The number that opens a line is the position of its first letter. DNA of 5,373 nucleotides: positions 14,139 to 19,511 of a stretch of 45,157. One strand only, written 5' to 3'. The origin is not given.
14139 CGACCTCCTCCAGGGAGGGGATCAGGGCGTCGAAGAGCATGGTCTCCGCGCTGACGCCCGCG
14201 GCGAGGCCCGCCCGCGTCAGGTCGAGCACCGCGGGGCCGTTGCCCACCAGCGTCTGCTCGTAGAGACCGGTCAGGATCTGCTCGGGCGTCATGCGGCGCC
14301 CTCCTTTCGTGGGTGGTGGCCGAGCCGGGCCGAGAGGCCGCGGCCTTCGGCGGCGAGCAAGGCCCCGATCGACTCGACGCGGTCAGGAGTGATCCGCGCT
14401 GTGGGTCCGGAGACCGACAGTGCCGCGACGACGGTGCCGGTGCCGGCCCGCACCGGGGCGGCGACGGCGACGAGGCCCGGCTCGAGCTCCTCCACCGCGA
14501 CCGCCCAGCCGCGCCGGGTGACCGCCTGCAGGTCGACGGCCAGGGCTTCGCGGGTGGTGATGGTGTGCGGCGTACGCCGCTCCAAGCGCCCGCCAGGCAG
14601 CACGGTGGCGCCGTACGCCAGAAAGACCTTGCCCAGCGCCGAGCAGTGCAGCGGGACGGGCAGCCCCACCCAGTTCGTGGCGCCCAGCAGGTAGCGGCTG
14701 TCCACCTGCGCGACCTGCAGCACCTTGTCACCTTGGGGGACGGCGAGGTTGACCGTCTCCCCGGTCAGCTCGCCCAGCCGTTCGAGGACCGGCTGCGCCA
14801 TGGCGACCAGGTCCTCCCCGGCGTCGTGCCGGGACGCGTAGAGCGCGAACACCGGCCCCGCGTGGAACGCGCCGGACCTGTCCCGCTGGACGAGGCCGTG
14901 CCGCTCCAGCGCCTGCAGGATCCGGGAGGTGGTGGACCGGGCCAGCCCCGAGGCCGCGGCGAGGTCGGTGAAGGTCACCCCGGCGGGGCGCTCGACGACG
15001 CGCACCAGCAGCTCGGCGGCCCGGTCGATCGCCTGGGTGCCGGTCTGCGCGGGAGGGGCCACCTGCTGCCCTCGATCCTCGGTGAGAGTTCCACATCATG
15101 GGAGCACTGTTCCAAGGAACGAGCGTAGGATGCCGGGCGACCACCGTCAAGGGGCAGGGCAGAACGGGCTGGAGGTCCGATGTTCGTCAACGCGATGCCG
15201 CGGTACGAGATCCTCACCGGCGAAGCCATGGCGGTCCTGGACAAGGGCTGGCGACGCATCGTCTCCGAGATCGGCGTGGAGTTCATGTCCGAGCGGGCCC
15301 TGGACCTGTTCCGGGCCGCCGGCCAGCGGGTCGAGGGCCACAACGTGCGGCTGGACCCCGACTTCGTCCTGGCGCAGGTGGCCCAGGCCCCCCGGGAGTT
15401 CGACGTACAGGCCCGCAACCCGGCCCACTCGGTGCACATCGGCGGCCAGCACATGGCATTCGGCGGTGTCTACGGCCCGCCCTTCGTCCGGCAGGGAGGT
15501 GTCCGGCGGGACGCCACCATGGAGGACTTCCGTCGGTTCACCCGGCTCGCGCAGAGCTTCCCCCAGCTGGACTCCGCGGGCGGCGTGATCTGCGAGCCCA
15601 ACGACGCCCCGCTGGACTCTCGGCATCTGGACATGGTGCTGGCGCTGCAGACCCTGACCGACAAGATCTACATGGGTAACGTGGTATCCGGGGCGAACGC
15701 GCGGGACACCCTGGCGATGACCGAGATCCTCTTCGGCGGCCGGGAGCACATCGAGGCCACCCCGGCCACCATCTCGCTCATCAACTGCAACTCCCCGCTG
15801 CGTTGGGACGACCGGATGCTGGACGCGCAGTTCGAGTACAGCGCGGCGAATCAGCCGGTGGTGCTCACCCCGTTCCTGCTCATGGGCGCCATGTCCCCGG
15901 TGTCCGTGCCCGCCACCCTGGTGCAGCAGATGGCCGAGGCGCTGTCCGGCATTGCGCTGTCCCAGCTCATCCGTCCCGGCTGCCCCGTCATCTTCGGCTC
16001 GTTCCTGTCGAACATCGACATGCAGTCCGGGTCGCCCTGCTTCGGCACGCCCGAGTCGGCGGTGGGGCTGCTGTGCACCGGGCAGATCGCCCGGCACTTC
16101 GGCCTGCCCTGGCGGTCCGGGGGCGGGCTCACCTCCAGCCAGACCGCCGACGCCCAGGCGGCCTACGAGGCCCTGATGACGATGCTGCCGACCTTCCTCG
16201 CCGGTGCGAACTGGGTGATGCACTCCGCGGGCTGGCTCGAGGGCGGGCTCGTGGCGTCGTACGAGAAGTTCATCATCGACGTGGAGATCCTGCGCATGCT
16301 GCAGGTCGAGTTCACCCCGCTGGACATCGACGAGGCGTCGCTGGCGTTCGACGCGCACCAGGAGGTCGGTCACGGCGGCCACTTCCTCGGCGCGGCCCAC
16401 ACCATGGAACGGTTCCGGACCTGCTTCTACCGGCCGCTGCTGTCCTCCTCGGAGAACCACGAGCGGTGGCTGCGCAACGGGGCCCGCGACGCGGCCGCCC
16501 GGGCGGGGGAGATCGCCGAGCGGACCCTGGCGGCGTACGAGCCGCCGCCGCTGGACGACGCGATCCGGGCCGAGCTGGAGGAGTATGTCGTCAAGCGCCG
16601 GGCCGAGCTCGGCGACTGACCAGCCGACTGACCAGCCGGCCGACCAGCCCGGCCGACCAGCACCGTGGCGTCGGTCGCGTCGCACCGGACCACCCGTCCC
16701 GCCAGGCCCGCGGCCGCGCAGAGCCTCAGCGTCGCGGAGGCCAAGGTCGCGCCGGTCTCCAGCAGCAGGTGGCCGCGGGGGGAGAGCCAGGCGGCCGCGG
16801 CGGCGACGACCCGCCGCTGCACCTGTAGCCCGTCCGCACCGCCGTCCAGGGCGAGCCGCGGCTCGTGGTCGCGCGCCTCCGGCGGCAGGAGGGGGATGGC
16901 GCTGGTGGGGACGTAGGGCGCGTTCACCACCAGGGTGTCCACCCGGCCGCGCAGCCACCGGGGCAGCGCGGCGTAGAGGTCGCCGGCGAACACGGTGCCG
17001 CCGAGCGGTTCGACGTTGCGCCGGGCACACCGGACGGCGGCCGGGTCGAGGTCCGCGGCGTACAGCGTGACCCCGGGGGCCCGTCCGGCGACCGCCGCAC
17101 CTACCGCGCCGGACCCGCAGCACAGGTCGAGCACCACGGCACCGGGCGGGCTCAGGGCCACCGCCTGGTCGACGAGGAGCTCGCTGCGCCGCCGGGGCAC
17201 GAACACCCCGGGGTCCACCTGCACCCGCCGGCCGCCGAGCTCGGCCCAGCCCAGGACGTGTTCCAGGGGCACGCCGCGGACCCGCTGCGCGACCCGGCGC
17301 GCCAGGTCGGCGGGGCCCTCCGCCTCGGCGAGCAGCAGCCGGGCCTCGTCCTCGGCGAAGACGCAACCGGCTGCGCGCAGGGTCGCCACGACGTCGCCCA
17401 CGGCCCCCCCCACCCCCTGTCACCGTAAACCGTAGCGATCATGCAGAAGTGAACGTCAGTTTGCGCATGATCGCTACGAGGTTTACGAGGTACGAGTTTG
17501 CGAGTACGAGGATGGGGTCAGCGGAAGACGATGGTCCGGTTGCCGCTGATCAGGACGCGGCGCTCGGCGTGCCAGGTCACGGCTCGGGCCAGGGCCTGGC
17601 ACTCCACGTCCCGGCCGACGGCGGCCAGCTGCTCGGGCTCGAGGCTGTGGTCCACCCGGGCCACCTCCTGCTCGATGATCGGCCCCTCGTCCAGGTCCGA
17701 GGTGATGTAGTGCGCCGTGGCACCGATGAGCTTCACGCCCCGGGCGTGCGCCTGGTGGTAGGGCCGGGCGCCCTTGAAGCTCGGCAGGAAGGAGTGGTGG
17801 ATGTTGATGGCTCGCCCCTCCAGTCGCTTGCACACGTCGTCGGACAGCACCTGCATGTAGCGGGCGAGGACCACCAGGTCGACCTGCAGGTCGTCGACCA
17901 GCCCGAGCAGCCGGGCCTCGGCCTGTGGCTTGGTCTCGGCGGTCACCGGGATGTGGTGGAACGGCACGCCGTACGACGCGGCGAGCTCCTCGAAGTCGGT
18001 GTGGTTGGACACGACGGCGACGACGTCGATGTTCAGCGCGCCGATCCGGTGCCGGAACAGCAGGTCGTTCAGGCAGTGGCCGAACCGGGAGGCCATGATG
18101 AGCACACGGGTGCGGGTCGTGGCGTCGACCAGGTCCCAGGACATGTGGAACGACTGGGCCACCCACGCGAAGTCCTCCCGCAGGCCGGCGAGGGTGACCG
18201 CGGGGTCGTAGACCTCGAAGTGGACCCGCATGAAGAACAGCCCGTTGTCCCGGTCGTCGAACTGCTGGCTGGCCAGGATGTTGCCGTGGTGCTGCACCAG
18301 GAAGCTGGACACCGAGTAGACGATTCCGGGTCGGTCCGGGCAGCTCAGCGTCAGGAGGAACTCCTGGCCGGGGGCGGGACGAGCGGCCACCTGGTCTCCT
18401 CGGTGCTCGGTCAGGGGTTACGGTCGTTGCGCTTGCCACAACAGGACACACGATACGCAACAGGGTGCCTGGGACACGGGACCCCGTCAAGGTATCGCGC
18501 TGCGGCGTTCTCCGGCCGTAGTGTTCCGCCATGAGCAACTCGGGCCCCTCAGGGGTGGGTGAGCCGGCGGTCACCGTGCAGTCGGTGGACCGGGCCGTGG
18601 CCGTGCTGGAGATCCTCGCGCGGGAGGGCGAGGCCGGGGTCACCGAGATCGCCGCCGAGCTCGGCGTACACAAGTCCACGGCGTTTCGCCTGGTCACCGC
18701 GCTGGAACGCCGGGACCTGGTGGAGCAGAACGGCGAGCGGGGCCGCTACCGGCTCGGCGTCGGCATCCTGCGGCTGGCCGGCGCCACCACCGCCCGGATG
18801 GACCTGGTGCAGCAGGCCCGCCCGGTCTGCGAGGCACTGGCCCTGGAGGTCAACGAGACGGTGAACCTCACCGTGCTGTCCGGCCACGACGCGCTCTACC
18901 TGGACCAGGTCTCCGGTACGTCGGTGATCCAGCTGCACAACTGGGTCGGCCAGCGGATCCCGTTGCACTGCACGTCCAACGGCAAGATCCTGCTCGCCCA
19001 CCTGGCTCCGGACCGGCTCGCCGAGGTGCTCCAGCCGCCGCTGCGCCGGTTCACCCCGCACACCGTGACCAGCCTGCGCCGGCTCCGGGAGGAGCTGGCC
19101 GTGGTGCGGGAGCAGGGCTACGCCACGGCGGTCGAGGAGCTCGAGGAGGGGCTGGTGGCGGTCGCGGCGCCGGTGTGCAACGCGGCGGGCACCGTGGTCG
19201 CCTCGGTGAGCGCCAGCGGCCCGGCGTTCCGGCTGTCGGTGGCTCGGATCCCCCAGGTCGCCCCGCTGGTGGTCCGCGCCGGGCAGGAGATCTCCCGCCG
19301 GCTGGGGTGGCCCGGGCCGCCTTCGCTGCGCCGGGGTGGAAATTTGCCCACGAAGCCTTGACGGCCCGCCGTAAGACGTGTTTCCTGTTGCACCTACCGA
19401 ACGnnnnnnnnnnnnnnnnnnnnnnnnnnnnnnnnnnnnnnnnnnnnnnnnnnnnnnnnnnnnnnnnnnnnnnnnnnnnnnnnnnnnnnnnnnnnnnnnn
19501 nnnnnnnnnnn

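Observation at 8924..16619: Complete cobalamin-dependent MttB-family methyltransferase system embedded in an oxidase/ETF-based glycine-betaine pathway of an actinobacterium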

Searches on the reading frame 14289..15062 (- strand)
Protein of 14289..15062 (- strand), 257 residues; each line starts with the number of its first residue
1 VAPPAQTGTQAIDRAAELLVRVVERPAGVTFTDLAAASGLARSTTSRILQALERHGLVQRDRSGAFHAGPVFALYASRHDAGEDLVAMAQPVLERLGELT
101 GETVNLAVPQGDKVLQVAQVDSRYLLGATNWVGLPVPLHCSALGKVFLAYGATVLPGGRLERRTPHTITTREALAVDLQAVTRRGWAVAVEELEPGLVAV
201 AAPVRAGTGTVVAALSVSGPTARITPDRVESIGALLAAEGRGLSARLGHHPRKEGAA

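Call 6: search_protein_families(library=pfam, proteins=[window:14289-15062:-])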
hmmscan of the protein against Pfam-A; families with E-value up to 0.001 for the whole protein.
window:14289-15062:- (257 aa): 8 families
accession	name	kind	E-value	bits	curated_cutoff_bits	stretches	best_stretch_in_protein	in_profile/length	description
PF01614.24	IclR_C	-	3.2e-38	131.4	24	1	84-244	8-173/174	Bacterial transcriptional regulator IclR C-terminal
PF09339.16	HTH_IclR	-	7.1e-14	51.7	22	1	11-61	1-51/52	IclR helix-turn-helix domain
PF12802.13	MarR_2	-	5.2e-08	33.4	27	1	16-63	8-55/61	MarR family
PF01047.28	MarR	-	3e-07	30.6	24.6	1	26-63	16-52/59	MarR family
PF13545.12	HTH_Crp_2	-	1e-06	29.1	27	1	14-62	2-57/70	Crp-like helix-turn-helix domain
PF25213.1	HVO_A0261_N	-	4e-06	27.1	35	1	13-79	11-74/86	HVO_A0261 N-terminal domain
PF13412.12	HTH_24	-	2.3e-05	24.3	21.9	1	27-59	16-48/48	Winged helix-turn-helix DNA-binding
PF01978.25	TrmB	-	0.00047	20.4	25.6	1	29-63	23-57/68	Sugar-specific transcriptional regulator TrmB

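Call 7: search_protein_families(library=ncbifam, proteins=[window:14289-15062:-])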
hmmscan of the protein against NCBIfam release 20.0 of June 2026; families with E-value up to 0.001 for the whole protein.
window:14289-15062:- (257 aa): 9 families
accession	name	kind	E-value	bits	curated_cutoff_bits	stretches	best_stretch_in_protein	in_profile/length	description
NF045644.1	TransRegBhcR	equivalog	2.5e-51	174.5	350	1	5-248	18-266/267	HTH-type transcriptional regulator BhcR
TIGR02431.1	pcaR_pcaU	subfamily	8.4e-40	136.6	284.75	1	21-230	17-230/248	beta-ketoadipate pathway transcriptional regulators, PcaR/PcaU/PobR family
NF008601.2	PRK11569.1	equivalog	2.1e-33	115.7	380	1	5-244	22-269/276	glyoxylate bypass operon transcriptional repressor IclR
NF011671.1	PRK15090.1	equivalog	4e-32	111.5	275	1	29-250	29-256/256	DNA-binding transcriptional regulator KdgR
NF007548.0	PRK10163.1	equivalog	4.4e-30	104.7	406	1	3-251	15-269/271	HTH-type transcriptional repressor AllR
NF007342.0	PRK09834.1-4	equivalog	2.3e-06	26.8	251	1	7-217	9-225/263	DNA-binding transcriptional regulator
NF007341.0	PRK09834.1-3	equivalog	8.9e-06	25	269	1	27-152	25-153/274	DNA-binding transcriptional regulator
NF033788.1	HTH_metalloreg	subfamily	2.8e-05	23.8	55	1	27-66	24-63/77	metalloregulator ArsR/SmtB family transcription factor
NF007339.0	PRK09834.1-1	equivalog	0.00037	19.9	299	1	6-204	17-223/271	DNA-binding transcriptional regulator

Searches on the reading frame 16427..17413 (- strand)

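Call 8: search_protein_families(library=pfam, proteins=[window:16427-17413:-])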
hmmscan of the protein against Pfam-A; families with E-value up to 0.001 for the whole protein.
window:16427-17413:- (328 aa): 5 families
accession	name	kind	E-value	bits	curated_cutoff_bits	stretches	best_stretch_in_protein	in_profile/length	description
PF05175.20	MTS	-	6.5e-11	42.6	23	1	68-168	8-109/170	Methyltransferase small domain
PF13649.12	Methyltransf_25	-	1.4e-06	29.3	27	1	94-163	1-70/97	Methyltransferase domain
PF13489.12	Methyltransf_23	-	0.00069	19.8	27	0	81-130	13-60/164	Methyltransferase domain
PF06325.19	PrmA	-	0.00074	19.5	22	1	90-135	161-205/296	Ribosomal protein L11 methyltransferase (PrmA)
PF03602.21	Cons_hypoth95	-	0.00098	19.3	24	0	91-167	42-123/182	Conserved hypothetical protein 95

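Call 47: search_protein_families(library=ncbifam, proteins=[window:16427-17413:-], max_evalue=1e-10)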
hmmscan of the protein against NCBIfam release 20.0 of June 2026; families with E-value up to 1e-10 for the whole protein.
window:16427-17413:- (328 aa): 8 families
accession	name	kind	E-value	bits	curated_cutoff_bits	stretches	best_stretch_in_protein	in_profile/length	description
TIGR03704.1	PrmC_rel_meth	equivalog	2.4e-105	351.5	248.8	1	8-254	1-250/251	putative protein N(5)-glutamine methyltransferase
TIGR03534.1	RF_mod_PrmC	equivalog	1.4e-48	165.6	199.1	1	35-248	31-247/253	peptide chain release factor N(5)-glutamine methyltransferase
TIGR00536.1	hemK_fam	subfamily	8.7e-37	126.7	115.5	1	34-227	55-251/286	HemK family protein methyltransferase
TIGR03533.1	L3_gln_methyl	equivalog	1.5e-29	103.3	229.7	1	36-224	63-255/284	50S ribosomal protein L3 N(5)-glutamine methyltransferase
NF011530.0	PRK14968.1-4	equivalog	4.9e-19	68.5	243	1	69-220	18-157/202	putative methyltransferase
NF011529.0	PRK14968.1-3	equivalog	4.4e-16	58.9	162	1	61-218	7-154/198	putative methyltransferase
NF011527.0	PRK14968.1-1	equivalog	2.4e-13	50.3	242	1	63-242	7-174/192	putative methyltransferase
TIGR00537.1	hemK_rel_arch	hypoth_equivalog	1.5e-12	47.6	87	1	73-236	4-157/179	HemK2/MTQ2 family protein methyltransferase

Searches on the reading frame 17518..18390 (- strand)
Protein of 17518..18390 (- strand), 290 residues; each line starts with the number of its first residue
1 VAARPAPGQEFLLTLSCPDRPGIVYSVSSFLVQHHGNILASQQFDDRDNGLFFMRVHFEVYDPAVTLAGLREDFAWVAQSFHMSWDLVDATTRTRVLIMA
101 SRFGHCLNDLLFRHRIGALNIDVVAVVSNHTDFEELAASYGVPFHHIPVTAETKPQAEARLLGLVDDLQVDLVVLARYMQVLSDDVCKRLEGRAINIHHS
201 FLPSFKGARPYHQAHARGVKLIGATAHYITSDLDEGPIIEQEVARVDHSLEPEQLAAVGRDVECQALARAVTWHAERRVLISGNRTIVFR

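Call 9: search_protein_families(library=pfam, proteins=[window:17518-18390:-])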
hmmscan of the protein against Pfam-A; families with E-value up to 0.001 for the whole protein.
window:17518-18390:- (290 aa): 3 families
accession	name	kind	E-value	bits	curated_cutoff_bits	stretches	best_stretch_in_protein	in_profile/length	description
PF00551.24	Formyl_trans_N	-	4.7e-38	131.2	26.1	1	95-271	2-181/181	Formyl transferase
PF01842.31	ACT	-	1.7e-07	31.4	27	1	13-56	3-47/66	ACT domain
PF13740.12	ACT_6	-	0.00021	21.6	23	1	11-79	3-67/76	ACT domain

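Call 47: search_protein_families(library=ncbifam, proteins=[window:17518-18390:-], max_evalue=1e-10)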
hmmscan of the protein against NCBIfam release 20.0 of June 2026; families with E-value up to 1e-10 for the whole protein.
window:17518-18390:- (290 aa): 4 families
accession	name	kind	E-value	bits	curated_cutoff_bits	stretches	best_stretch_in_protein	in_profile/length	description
NF004684.0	PRK06027.1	subfamily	5.4e-127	423.4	223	1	9-290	5-286/286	formyltetrahydrofolate deformylase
TIGR00655.1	PurU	equivalog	8.3e-102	340.6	285.95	1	12-289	2-280/280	formyltetrahydrofolate deformylase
TIGR00639.1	PurN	equivalog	3e-29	101.9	150.1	1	95-280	2-190/192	phosphoribosylglycinamide formyltransferase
TIGR00460.1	fmt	equivalog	2.6e-17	62.9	201.5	1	143-257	55-167/315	methionyl-tRNA formyltransferase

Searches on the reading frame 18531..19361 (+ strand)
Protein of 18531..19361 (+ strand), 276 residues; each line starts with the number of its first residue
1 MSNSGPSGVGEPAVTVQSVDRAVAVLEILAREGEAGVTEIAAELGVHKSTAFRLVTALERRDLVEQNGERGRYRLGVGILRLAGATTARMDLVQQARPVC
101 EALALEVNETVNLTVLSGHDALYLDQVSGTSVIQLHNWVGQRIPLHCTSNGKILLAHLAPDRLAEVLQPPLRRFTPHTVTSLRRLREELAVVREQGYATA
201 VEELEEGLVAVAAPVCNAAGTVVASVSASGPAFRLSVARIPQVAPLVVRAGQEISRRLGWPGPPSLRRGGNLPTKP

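Call 9: search_protein_families(library=pfam, proteins=[window:18531-19361:+])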
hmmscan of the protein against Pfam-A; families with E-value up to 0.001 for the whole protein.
window:18531-19361:+ (276 aa): 10 families
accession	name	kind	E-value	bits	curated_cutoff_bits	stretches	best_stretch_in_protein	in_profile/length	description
PF01614.24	IclR_C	-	1.3e-46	158.8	24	1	86-256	3-174/174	Bacterial transcriptional regulator IclR C-terminal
PF09339.16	HTH_IclR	-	1.4e-17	63.6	22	1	18-67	1-51/52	IclR helix-turn-helix domain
PF01047.28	MarR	-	9.1e-08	32.3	24.6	1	24-65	7-48/59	MarR family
PF12802.13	MarR_2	-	1.4e-07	32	27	1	22-68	7-56/61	MarR family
PF25213.1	HVO_A0261_N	-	2.5e-07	30.9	35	1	18-75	9-63/86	HVO_A0261 N-terminal domain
PF01978.25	TrmB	-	2.5e-05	24.5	25.6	1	24-70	12-58/68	Sugar-specific transcriptional regulator TrmB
PF02082.26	Rrf2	-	0.00036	21.1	30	1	20-76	6-66/132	Iron-dependent Transcriptional regulator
PF01325.25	Fe_dep_repress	-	0.00069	20.2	26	0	32-71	20-59/60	Iron dependent repressor, N-terminal DNA binding domain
PF13384.12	HTH_23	-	0.00074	19.7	24.6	0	20-57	6-40/50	Homeodomain-like domain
PF12840.13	HTH_20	-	0.00082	19.7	27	0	24-66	8-50/51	Helix-turn-helix domain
